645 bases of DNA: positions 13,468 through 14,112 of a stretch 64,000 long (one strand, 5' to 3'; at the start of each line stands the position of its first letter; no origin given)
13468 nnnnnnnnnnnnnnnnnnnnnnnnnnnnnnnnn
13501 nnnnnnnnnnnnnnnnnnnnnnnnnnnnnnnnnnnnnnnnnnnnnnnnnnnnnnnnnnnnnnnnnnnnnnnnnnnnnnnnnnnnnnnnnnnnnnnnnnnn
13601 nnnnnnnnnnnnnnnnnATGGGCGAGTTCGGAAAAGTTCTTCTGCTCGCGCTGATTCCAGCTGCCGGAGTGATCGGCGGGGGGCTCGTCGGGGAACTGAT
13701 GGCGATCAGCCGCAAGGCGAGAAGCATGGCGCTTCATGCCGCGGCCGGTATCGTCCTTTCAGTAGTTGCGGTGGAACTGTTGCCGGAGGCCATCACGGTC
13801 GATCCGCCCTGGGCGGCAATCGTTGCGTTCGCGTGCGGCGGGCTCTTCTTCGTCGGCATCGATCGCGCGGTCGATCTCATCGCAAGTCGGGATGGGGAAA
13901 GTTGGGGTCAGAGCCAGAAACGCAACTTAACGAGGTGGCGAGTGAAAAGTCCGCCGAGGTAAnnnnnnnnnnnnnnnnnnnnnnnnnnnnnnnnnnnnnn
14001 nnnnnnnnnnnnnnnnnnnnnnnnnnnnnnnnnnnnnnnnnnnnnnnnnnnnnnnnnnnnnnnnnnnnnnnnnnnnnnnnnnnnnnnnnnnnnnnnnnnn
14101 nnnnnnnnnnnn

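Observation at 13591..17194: Ser/Thr kinase gene bracketed by ~300 bp direct repeats made from the 5' end of the adjacent ZIP transporter gene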

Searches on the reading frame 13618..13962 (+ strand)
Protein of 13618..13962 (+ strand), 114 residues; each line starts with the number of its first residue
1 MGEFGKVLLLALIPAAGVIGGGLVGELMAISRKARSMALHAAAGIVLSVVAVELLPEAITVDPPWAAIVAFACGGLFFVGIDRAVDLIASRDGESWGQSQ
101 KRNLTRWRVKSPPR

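Call 7: search_protein_families(library=pfam, proteins=[window:13618-13962:+])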
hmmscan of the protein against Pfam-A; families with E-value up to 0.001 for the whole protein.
window:13618-13962:+ (114 aa): 0 families

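Call 26: list_cluster_members(proteins=[window:13618-13962:+, window:12948-13481:+, window:17992-21582:+, window:17995-21582:+, window:11289-12314:-, window:10518-11222:-, window:47936-50686:+, window:46209-47813:+, window:51073-52305:+])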
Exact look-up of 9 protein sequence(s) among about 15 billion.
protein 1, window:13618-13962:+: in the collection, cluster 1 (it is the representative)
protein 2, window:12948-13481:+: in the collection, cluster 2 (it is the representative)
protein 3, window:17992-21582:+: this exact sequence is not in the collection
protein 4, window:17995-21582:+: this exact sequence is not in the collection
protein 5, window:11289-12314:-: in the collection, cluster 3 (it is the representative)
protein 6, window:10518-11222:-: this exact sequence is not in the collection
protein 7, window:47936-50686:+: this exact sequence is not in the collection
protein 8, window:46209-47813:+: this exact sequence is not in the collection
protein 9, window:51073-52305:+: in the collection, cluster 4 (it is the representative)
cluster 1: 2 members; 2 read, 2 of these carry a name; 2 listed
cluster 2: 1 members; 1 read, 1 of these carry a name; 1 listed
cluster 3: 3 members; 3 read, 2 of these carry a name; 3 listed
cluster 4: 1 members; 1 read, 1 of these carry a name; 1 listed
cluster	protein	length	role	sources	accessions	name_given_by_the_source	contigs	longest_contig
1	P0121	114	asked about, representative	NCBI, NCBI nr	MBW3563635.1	MAG: hypothetical protein KY459_02815 [Acidobacteria bacterium] | hypothetical protein [Acidobacteriota bacterium]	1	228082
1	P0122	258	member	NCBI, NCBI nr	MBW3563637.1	MAG: ZIP family zinc transporter [Acidobacteria bacterium] | ZIP family zinc transporter [Acidobacteriota bacterium]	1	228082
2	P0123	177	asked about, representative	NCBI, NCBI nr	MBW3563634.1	MAG: DUF1440 domain-containing protein [Acidobacteria bacterium] | DUF1440 domain-containing protein [Acidobacteriota bacterium]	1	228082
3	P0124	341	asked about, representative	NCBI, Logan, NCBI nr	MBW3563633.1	MAG: hypothetical protein KY459_02805 [Acidobacteria bacterium] | hypothetical protein [Acidobacteriota bacterium]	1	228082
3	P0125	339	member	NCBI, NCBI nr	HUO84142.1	MAG TPA: hypothetical protein VM534_03420 [Thermoanaerobaculia bacterium] | hypothetical protein [Thermoanaerobaculia bacterium]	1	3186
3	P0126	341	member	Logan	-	-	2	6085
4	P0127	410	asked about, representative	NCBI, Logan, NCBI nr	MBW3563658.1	MAG: PAS domain-containing sensor histidine kinase [Acidobacteria bacterium] | PAS domain-containing sensor histidine kinase [Acidobacteriota bacterium]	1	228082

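Call 27: find_encoding_contigs(protein=P0126, flank=10000, max_places=10)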
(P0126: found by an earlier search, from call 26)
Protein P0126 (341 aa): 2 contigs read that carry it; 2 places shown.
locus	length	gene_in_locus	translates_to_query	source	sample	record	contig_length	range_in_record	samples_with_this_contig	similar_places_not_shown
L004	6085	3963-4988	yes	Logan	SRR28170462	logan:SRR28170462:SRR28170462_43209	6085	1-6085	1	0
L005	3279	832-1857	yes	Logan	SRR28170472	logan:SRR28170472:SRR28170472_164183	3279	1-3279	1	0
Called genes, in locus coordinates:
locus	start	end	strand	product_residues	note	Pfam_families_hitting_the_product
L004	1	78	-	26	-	?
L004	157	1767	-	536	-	PF00732:GMC_oxred_N, PF05199:GMC_oxred_C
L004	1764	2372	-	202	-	PF13618:Gluconate_2-dh3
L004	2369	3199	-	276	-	-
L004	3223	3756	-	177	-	PF07274:DUF1440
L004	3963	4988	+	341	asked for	-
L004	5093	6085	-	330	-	?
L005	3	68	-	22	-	?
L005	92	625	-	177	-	PF07274:DUF1440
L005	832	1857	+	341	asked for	-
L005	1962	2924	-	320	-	PF11306:DUF3108 (weak)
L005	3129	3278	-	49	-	?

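Call 28: find_encoding_contigs(protein=P0125, flank=10000, max_places=10)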
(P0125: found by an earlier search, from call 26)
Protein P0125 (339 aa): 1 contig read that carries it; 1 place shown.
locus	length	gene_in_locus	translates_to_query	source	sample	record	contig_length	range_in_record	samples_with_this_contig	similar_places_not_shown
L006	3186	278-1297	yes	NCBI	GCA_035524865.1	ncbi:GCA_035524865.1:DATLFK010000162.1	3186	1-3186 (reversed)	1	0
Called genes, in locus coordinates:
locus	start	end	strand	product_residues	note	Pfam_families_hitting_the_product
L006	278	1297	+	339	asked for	-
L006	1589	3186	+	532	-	PF20464:MmeI_N, PF20465:MmeI_hel, PF20473:MmeI_Mtase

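Call 30: search_protein_families(library=pfam, proteins=[L004:2369-3199:-, L004:1764-2372:-, L004:5093-6085:-], max_evalue=0.01)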
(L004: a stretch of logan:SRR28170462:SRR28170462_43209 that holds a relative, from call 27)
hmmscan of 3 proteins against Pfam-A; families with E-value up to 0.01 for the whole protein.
L004:2369-3199:- (276 aa): 0 families

L004:1764-2372:- (202 aa): 1 family
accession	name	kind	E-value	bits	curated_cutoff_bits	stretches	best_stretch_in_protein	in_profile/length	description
PF13618.11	Gluconate_2-dh3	-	3e-27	96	23.4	1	46-178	2-135/135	Gluconate 2-dehydrogenase subunit 3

L004:5093-6085:- (330 aa): 1 family
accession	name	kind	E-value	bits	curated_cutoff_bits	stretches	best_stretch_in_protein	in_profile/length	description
PF11306.15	DUF3108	-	4e-06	27.2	26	1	136-316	16-204/209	Protein of unknown function (DUF3108)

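Call 50: find_encoding_contigs(protein=P0124, flank=10000, max_places=10)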
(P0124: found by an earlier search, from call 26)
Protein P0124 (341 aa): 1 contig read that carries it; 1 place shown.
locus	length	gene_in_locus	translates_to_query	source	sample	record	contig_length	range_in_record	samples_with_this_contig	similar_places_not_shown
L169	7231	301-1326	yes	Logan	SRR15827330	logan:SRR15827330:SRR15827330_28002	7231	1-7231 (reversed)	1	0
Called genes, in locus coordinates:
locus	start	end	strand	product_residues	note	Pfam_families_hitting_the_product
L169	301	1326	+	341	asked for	-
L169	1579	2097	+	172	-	PF04542:Sigma70_r2, PF08281:Sigma70_r4_2, PF04545:Sigma70_r4 (weak)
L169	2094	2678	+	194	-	-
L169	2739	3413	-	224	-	PF11376:DUF3179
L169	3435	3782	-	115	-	PF11376:DUF3179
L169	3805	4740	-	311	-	PF03781:FGE-sulfatase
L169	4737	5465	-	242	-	-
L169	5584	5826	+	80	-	-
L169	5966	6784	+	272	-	PF00561:Abhydrolase_1, PF12697:Abhydrolase_6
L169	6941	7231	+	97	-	?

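Call 54: search_protein_families(library=pfam, proteins=[window:13618-13962:+], max_evalue=1)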
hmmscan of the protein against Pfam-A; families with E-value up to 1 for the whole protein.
window:13618-13962:+ (114 aa): 2 families
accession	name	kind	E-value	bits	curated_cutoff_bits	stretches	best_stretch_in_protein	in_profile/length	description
PF02535.28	Zip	-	0.0014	18.4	35.1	1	26-91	30-101/323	ZIP Zinc transporter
PF13886.12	TM7S3_TM198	-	0.64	10.1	29.2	1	15-78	56-120/199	TM7S3/TM198-like domain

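Call 60: find_encoding_contigs(protein=P0121, flank=6000, max_places=5)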
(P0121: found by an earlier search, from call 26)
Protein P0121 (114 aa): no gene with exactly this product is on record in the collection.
